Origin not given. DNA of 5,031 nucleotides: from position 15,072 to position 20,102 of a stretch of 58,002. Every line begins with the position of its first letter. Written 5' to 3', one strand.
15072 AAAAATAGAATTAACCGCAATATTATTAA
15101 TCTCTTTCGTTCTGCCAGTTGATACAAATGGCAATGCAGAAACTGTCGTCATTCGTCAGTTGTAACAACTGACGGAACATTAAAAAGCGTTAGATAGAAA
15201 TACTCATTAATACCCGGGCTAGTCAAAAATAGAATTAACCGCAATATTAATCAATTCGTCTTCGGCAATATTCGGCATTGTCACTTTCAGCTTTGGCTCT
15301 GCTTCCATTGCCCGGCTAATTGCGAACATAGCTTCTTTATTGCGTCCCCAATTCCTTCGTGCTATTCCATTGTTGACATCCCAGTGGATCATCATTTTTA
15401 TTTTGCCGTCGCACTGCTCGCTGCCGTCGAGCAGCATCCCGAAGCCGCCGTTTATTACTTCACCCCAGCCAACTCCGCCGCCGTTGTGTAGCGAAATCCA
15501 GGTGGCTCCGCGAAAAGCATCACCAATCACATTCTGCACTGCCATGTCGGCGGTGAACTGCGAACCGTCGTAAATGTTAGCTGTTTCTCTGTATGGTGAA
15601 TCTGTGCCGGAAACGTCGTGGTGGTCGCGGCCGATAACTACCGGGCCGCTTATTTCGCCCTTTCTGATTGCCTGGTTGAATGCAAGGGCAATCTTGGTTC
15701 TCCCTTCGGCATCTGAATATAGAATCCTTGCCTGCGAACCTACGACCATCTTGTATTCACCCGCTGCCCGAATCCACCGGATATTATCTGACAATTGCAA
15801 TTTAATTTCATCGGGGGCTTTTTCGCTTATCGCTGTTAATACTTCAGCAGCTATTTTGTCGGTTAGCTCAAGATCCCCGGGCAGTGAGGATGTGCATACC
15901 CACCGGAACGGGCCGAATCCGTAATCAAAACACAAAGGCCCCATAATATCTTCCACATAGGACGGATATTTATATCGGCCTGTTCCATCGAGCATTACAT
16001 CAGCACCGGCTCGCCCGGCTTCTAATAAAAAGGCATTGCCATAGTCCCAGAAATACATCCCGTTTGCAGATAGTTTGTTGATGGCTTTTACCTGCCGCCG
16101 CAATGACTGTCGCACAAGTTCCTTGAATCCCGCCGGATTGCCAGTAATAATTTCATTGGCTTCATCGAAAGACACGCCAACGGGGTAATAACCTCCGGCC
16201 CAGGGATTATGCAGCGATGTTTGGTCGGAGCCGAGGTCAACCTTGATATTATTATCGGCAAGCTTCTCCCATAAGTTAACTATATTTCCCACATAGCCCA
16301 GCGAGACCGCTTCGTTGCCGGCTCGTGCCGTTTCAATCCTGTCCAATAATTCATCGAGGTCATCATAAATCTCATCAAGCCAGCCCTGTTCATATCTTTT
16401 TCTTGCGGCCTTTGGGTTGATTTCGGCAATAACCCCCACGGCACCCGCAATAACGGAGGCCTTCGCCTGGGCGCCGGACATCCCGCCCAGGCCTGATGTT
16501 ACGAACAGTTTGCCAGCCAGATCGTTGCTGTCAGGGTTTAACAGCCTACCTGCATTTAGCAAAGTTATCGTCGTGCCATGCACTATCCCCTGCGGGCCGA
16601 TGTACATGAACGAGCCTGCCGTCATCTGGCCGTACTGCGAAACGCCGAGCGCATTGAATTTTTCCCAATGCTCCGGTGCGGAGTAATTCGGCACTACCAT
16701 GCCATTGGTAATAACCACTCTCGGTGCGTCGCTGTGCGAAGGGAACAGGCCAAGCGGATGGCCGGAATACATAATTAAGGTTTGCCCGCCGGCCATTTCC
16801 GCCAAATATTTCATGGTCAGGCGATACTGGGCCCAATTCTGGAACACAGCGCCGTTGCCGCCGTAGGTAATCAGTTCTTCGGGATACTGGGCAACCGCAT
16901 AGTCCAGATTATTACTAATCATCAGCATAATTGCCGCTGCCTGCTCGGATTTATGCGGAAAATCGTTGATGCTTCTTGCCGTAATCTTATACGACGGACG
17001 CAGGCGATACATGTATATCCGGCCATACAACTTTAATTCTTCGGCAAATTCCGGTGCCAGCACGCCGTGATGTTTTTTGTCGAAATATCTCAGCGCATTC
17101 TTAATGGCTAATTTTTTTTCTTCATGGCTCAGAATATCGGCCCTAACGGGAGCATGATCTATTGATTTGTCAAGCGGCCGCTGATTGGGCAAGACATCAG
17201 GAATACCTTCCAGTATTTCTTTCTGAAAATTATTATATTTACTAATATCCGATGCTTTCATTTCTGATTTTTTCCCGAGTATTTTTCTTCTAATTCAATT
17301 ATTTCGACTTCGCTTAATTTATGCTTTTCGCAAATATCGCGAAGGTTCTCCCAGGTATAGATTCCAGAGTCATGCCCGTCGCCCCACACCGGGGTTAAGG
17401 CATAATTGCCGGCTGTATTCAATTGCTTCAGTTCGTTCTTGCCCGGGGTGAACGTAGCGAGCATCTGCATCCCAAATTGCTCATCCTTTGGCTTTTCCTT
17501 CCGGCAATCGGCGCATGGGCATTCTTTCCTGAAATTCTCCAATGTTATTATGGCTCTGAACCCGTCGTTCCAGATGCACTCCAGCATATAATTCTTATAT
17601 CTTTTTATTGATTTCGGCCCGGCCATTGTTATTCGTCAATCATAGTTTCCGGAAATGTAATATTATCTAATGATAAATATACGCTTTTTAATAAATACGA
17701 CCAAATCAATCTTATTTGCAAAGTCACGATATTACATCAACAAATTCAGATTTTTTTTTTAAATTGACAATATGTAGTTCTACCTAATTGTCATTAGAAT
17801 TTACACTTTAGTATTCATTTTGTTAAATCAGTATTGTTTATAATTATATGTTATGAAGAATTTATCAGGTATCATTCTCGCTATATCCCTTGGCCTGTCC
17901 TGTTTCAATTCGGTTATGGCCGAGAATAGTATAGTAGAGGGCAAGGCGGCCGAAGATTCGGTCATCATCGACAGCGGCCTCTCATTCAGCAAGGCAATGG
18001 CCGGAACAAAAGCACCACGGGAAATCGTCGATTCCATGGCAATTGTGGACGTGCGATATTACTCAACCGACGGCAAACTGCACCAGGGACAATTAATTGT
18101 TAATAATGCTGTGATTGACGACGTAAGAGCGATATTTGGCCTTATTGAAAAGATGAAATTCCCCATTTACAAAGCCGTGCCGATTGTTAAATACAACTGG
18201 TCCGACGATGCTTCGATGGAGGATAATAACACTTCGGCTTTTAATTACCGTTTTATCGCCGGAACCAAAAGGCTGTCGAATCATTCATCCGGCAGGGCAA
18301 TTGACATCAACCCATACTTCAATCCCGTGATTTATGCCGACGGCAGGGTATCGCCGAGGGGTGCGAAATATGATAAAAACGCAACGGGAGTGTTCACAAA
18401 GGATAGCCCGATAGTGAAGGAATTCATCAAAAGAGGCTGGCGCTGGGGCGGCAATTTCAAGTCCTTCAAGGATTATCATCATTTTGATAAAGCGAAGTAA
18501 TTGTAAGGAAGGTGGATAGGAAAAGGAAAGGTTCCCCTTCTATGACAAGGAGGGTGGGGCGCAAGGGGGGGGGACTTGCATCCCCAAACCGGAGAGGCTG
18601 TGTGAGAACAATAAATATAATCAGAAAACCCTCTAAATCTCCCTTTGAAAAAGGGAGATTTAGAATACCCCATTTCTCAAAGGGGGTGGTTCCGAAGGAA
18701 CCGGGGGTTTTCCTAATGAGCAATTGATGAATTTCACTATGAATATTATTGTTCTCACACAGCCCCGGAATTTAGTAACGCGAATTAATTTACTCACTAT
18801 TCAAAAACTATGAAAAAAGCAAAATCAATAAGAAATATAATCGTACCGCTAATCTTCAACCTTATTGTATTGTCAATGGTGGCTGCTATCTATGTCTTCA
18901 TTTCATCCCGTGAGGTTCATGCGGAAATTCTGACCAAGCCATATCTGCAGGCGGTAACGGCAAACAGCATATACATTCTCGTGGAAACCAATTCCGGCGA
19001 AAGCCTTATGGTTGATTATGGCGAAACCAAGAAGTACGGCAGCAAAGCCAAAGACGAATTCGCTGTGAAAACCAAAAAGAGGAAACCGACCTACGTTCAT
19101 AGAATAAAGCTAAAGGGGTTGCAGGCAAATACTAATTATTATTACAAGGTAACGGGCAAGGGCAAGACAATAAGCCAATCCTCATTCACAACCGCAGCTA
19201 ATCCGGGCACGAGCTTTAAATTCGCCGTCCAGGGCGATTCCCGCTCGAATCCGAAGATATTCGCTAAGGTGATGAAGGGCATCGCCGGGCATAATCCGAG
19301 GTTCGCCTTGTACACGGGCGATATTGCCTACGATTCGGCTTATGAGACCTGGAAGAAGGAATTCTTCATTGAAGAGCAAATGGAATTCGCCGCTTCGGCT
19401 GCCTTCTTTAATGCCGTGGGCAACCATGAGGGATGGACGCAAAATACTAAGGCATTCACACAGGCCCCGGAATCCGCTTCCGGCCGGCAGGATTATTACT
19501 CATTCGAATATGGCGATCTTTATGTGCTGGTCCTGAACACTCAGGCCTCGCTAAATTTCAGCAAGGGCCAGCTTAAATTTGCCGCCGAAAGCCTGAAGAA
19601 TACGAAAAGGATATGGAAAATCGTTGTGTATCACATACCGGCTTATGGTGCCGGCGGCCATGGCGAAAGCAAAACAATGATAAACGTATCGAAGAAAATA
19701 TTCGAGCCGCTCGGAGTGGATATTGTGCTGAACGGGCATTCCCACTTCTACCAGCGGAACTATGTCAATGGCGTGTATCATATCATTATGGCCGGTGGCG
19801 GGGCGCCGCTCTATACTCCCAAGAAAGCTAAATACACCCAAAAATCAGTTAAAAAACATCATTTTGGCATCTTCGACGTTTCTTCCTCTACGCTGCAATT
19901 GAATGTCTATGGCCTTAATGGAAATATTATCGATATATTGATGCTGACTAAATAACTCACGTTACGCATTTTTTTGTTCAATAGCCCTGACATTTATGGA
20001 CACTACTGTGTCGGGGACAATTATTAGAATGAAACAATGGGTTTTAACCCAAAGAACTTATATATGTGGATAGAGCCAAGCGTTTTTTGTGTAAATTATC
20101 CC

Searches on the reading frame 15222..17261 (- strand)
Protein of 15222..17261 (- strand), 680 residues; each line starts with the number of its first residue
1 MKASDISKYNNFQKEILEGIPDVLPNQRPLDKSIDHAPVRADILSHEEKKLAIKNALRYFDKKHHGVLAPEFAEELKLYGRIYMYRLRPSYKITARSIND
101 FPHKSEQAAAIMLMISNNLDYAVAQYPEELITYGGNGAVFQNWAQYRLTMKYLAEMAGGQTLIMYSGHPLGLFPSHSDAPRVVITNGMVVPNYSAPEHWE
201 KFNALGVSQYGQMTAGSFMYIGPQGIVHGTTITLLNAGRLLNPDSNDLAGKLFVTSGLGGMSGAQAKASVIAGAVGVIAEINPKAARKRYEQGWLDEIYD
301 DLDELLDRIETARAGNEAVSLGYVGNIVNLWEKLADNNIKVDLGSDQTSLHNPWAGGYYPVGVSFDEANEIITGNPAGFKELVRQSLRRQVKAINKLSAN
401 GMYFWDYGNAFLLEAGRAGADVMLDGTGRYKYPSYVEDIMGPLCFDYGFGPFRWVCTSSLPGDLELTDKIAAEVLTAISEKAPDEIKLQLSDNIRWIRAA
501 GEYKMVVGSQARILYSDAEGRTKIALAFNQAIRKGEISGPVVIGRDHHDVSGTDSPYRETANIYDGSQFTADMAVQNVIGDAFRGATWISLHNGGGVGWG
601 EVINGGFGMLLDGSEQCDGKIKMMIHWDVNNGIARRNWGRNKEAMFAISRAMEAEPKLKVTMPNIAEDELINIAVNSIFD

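Call 25: search_protein_families(library=pfam, proteins=[window:15222-17261:-], max_evalue=0.001)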
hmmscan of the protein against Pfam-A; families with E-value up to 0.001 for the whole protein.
window:15222-17261:- (680 aa): 3 families
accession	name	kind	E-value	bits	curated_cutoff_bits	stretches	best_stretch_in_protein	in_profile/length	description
PF17392.7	Urocanase_C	-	4.7e-85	284.4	23.6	1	445-649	3-195/196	Urocanase C-terminal domain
PF01175.24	Urocanase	-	1.5e-80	270.2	23.2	1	222-439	1-209/209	Urocanase Rossmann-like domain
PF17391.7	Urocanase_N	-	1e-54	184.1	23.2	1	93-219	1-127/127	Urocanase N-terminal domain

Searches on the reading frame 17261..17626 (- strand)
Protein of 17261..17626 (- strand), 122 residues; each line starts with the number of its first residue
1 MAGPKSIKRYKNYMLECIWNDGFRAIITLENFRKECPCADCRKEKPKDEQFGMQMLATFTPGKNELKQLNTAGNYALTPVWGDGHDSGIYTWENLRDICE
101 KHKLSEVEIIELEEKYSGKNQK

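Call 26: search_protein_families(library=pfam, proteins=[window:17261-17626:-], max_evalue=0.001)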
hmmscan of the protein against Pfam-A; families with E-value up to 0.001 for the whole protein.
window:17261-17626:- (122 aa): 1 family
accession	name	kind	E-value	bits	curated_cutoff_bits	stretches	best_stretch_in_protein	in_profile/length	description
PF06155.17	GBBH-like_N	-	1.3e-19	71.1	22.8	1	11-96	6-85/85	Gamma-butyrobetaine hydroxylase-like, N-terminal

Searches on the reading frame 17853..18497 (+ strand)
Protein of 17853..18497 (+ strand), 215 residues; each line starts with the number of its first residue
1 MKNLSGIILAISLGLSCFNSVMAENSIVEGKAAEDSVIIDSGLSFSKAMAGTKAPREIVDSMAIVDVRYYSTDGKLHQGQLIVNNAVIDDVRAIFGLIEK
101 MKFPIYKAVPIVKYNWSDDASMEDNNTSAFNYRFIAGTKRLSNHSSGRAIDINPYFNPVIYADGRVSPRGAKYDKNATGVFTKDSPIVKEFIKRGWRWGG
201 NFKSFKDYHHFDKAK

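Call 26: search_protein_families(library=pfam, proteins=[window:17853-18497:+], max_evalue=0.001)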
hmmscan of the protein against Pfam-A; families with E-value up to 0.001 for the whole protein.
window:17853-18497:+ (215 aa): 1 family
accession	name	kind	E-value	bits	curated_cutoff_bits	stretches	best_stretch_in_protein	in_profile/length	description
PF13539.11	Peptidase_M15_4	-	8.2e-20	71.6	25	1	136-212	1-69/70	D-alanyl-D-alanine carboxypeptidase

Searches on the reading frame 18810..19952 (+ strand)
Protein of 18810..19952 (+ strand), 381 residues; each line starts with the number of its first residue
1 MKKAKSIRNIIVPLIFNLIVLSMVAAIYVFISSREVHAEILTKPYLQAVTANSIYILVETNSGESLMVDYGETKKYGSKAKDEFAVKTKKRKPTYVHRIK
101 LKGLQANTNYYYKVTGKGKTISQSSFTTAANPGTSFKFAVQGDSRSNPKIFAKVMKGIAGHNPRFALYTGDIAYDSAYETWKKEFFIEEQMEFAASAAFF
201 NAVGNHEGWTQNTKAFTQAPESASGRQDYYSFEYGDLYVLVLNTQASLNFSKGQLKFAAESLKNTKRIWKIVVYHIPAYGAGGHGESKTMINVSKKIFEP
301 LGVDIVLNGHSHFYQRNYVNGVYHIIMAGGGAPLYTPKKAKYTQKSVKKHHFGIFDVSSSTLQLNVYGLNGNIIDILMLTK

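Call 26: search_protein_families(library=pfam, proteins=[window:18810-19952:+], max_evalue=0.001)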
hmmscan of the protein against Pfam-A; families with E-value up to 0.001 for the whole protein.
window:18810-19952:+ (381 aa): 2 families
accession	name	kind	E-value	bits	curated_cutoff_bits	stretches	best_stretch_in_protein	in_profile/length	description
PF00149.33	Metallophos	-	1.7e-12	48.6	21.5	1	137-313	2-190/191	Calcineurin-like phosphoesterase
PF16656.11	Pur_ac_phosph_N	-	3.6e-09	37.5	30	1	59-128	20-93/93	Purple acid Phosphatase, N-terminal domain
